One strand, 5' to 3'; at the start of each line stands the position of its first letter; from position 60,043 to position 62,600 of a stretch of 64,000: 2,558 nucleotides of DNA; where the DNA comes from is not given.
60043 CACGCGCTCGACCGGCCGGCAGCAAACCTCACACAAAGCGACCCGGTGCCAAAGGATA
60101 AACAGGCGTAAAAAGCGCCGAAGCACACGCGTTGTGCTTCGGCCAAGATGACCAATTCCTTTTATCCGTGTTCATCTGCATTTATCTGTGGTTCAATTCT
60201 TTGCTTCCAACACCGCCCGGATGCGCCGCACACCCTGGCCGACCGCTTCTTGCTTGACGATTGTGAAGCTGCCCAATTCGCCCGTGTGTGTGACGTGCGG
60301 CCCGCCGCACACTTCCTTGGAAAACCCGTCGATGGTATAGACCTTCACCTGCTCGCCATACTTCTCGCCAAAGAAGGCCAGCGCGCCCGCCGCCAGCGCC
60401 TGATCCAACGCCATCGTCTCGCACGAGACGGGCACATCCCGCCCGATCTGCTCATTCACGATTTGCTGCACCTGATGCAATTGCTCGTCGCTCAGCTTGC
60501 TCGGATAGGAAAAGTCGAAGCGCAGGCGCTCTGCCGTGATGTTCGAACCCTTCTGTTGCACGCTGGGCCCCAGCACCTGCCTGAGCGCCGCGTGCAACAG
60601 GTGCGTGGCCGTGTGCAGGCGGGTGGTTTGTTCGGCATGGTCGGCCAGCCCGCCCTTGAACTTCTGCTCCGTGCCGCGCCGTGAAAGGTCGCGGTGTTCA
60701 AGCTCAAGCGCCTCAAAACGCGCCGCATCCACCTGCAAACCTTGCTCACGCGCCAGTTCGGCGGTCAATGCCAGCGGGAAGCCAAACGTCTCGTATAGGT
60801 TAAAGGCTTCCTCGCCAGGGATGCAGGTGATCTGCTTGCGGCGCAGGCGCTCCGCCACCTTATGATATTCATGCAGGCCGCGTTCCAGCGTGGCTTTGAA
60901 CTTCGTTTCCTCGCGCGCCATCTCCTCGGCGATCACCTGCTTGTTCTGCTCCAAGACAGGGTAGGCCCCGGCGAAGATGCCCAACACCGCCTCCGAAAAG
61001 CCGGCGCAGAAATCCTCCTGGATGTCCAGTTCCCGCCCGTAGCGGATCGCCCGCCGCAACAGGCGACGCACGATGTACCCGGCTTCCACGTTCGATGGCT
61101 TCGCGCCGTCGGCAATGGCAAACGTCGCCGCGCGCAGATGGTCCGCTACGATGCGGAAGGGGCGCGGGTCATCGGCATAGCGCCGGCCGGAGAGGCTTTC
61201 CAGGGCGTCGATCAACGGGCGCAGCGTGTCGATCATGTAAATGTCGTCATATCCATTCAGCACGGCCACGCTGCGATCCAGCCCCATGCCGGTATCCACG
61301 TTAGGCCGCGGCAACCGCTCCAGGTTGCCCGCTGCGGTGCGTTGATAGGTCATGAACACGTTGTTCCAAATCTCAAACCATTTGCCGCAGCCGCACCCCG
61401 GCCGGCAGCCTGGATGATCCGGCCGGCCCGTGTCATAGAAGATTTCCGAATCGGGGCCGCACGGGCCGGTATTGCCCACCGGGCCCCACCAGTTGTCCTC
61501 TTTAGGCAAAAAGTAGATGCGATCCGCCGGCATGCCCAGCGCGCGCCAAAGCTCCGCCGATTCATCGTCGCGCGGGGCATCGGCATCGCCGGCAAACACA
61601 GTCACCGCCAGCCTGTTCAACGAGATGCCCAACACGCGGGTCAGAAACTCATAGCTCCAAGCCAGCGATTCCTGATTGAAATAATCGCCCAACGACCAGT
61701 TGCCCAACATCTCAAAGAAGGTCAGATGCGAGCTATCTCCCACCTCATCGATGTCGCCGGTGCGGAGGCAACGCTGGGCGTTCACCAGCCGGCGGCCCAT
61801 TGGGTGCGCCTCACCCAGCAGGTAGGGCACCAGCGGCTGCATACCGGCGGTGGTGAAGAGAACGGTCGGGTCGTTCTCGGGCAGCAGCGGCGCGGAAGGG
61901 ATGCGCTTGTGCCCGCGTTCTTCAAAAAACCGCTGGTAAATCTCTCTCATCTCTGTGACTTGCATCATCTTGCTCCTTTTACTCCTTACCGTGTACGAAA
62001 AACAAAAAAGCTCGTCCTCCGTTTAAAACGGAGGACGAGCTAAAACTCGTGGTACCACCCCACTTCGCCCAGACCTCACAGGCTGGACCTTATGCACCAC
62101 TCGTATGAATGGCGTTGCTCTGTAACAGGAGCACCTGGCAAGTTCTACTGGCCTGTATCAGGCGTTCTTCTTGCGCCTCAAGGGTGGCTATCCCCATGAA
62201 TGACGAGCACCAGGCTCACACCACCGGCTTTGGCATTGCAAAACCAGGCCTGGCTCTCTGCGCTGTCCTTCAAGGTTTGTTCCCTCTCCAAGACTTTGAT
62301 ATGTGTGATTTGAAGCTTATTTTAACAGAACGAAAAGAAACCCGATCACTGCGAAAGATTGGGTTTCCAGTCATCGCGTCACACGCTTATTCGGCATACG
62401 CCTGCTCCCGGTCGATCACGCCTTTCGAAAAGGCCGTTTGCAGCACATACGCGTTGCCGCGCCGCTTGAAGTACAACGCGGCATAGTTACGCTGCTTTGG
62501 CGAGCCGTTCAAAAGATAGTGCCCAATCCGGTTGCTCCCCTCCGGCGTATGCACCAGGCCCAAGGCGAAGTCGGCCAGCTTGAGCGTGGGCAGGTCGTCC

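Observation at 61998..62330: T-box riboswitch-like leader upstream of alaS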

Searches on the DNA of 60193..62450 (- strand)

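Call 4: search_rna_families(source=window, start=61900, end=62450, threshold=evalue, max_evalue=10, show_alignments=5)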
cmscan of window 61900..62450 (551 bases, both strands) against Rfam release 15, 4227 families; matches with E-value up to 10: 13.
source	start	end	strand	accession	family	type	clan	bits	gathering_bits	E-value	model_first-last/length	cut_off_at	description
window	62028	62299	-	RF00230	T-box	Cis-reg; leader;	-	52.3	93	1.3e-10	1-219/219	no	T-box leader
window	61999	62077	-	RF02371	PyrG_leader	Cis-reg; leader;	-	27.6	65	0.14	1-78/78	no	PyrG leader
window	62004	62044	-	RF02838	Ref55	Gene; sRNA;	-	23.4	43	0.65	12-54/54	no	Enterococcus sRNA 55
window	62010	62040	-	RF04239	mir-4679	Gene; miRNA;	-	17.8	88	1.5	1-75/75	no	mir-4679 microRNA precursor family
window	62010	62040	+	RF04239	mir-4679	Gene; miRNA;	-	17.8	88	1.5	1-75/75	no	mir-4679 microRNA precursor family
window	62009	62041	-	RF04099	MIR837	Gene; miRNA;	-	17.2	117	1.4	1-122/122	no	MIR837 microRNA precursor family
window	61999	62050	-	RF00815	mir-244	Gene; miRNA;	-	16.4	62.5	2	1-94/94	no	mir-244 microRNA precursor family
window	62153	62340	-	RF02267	Vax2os1_2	Gene; lncRNA;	-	14.9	55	0.0026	271-466/466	no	Vax2os1 conserved region 2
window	62008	62042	-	RF01925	MIR1428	Gene; miRNA;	-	14.8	79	10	1-110/110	no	MIR1428 microRNA precursor family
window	62005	62040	+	RF02867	ncS011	Gene; sRNA;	-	14.1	48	0.3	168-204/207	no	Burkholderia sRNA 11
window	62011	62038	-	RF03402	mir-957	Gene; miRNA;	-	13.8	66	6.3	1-77/77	no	mir-957 microRNA precursor family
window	62322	62381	-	RF00649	mir-128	Gene; miRNA;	-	13.5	49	3.9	1-83/83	no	mir-128 microRNA precursor family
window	61918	62019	+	RF02706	TeloSII_ncR30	Gene; sRNA;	-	10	86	8.5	1-226/226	no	TeloSII non coding RNA 30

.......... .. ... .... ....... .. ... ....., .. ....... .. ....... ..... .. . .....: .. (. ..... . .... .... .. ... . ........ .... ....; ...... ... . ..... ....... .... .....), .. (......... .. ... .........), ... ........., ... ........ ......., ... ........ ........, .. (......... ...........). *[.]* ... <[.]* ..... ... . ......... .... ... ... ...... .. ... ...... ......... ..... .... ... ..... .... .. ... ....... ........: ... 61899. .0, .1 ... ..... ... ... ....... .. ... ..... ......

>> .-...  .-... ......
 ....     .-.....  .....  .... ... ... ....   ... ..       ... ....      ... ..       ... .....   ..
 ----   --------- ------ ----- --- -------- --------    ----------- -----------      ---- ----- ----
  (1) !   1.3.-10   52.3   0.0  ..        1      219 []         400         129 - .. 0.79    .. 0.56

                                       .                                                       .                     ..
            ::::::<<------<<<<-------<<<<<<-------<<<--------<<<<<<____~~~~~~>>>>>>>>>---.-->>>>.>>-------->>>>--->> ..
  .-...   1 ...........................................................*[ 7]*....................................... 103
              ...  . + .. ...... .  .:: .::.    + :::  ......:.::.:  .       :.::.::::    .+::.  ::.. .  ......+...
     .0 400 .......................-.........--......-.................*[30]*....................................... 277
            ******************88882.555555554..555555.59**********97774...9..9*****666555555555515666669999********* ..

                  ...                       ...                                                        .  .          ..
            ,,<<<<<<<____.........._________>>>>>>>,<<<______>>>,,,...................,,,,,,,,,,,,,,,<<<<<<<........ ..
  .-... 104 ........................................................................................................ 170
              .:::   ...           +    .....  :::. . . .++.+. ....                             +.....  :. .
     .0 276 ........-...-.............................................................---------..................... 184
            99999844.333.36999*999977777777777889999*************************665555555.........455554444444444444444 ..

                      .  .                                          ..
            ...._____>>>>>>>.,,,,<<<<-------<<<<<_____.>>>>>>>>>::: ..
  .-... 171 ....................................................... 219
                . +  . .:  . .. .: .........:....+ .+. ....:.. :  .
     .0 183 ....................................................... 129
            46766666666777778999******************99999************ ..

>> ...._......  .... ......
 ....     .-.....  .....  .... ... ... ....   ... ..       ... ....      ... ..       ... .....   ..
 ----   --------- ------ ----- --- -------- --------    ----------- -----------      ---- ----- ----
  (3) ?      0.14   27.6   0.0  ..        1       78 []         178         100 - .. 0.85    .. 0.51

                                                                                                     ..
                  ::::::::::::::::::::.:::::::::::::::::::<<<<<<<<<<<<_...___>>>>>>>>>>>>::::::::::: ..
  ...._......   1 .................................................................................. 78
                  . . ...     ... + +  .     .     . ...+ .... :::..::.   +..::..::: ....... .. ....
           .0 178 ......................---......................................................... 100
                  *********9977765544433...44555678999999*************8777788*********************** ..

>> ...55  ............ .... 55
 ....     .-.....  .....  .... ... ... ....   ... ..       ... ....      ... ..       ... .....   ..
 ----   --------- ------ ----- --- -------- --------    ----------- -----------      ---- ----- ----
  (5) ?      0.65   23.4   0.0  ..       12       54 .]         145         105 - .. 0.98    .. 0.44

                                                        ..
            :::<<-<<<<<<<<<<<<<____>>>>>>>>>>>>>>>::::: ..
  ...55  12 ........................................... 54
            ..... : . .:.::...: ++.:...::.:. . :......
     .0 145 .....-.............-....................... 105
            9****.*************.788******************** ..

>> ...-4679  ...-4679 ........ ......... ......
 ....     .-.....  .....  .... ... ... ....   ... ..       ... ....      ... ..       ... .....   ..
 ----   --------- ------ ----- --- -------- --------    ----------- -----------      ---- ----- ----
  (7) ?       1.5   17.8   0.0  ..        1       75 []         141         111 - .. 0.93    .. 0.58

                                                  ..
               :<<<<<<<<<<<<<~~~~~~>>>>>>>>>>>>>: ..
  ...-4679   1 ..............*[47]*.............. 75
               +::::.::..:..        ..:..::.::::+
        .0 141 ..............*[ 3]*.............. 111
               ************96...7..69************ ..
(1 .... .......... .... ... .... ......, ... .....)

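Call 15: search_rna_families(sources=[L001, L002, L003, L004, L005, L006, L059, L080], threshold=evalue, max_evalue=0.01, show_alignments=3)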
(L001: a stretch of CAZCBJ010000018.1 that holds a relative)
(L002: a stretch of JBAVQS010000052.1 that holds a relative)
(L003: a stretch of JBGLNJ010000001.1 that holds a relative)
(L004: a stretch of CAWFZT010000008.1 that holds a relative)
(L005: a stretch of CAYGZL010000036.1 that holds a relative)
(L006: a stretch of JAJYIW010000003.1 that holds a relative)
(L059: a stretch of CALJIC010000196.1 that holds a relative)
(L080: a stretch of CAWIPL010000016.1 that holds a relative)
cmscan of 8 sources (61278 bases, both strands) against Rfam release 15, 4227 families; matches with E-value up to 0.01: 7.
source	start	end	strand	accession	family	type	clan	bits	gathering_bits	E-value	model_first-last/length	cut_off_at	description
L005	2714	2958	+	RF00230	T-box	Cis-reg; leader;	-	74.1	93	3.5e-14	1-219/219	no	T-box leader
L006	2696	2941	+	RF00230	T-box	Cis-reg; leader;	-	71.7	93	1.4e-13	1-219/219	no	T-box leader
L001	2714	2959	+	RF00230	T-box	Cis-reg; leader;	-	69.9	93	4e-13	1-219/219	no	T-box leader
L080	2673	2933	+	RF00230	T-box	Cis-reg; leader;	-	68.2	93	1.1e-12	1-219/219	no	T-box leader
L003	2699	2965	+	RF00230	T-box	Cis-reg; leader;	-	56.1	93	1.5e-09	1-219/219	no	T-box leader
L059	2661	2924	+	RF00230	T-box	Cis-reg; leader;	-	52.7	93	1.1e-08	1-219/219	no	T-box leader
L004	2707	2962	+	RF00230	T-box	Cis-reg; leader;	-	48.9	93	1e-07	1-219/219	no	T-box leader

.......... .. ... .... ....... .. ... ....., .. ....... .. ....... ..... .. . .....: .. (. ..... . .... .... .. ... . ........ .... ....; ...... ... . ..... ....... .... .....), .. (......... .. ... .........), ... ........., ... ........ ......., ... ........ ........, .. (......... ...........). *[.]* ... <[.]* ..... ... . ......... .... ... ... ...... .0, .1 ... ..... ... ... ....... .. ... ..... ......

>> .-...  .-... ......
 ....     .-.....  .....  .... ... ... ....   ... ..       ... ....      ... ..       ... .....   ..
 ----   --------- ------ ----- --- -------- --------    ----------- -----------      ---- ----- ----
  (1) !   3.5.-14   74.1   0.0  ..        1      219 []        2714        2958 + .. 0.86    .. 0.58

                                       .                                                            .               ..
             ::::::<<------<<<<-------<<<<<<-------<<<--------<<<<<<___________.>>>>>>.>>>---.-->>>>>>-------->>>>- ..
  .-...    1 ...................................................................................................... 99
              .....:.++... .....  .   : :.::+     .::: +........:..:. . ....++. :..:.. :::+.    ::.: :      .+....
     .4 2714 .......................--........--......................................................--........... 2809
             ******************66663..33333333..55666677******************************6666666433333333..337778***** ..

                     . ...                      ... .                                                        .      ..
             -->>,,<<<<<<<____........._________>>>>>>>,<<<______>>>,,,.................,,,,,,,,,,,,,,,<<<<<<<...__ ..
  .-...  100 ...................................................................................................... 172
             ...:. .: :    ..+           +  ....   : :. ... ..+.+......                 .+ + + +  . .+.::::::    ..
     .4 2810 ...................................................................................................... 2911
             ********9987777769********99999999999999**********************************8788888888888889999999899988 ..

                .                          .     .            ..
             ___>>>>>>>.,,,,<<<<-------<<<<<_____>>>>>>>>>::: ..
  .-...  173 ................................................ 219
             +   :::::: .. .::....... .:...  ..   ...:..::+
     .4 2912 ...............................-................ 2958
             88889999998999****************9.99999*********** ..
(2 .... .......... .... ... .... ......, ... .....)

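Call 43: search_rna_families(sources=[L083, L085, L141, L084, L002], threshold=evalue, max_evalue=0.01, show_alignments=3)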
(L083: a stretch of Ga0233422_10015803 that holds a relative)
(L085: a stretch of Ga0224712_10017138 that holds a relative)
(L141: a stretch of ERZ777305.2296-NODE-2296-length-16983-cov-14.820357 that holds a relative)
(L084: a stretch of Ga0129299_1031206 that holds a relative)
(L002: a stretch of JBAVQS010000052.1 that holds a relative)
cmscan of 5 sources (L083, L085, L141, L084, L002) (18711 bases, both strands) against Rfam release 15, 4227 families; matches with E-value up to 0.01: 4.
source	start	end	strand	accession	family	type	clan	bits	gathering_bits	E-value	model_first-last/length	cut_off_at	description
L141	58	308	+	RF00230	T-box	Cis-reg; leader;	-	103.5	93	2.8e-22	1-219/219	no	T-box leader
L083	331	601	+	RF00230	T-box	Cis-reg; leader;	-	64.8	93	2.6e-12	1-219/219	no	T-box leader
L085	26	341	+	RF00230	T-box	Cis-reg; leader;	-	62.3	93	1.1e-11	1-219/219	no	T-box leader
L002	2711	2962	+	RF00230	T-box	Cis-reg; leader;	-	29.2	93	0.0037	1-219/219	no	T-box leader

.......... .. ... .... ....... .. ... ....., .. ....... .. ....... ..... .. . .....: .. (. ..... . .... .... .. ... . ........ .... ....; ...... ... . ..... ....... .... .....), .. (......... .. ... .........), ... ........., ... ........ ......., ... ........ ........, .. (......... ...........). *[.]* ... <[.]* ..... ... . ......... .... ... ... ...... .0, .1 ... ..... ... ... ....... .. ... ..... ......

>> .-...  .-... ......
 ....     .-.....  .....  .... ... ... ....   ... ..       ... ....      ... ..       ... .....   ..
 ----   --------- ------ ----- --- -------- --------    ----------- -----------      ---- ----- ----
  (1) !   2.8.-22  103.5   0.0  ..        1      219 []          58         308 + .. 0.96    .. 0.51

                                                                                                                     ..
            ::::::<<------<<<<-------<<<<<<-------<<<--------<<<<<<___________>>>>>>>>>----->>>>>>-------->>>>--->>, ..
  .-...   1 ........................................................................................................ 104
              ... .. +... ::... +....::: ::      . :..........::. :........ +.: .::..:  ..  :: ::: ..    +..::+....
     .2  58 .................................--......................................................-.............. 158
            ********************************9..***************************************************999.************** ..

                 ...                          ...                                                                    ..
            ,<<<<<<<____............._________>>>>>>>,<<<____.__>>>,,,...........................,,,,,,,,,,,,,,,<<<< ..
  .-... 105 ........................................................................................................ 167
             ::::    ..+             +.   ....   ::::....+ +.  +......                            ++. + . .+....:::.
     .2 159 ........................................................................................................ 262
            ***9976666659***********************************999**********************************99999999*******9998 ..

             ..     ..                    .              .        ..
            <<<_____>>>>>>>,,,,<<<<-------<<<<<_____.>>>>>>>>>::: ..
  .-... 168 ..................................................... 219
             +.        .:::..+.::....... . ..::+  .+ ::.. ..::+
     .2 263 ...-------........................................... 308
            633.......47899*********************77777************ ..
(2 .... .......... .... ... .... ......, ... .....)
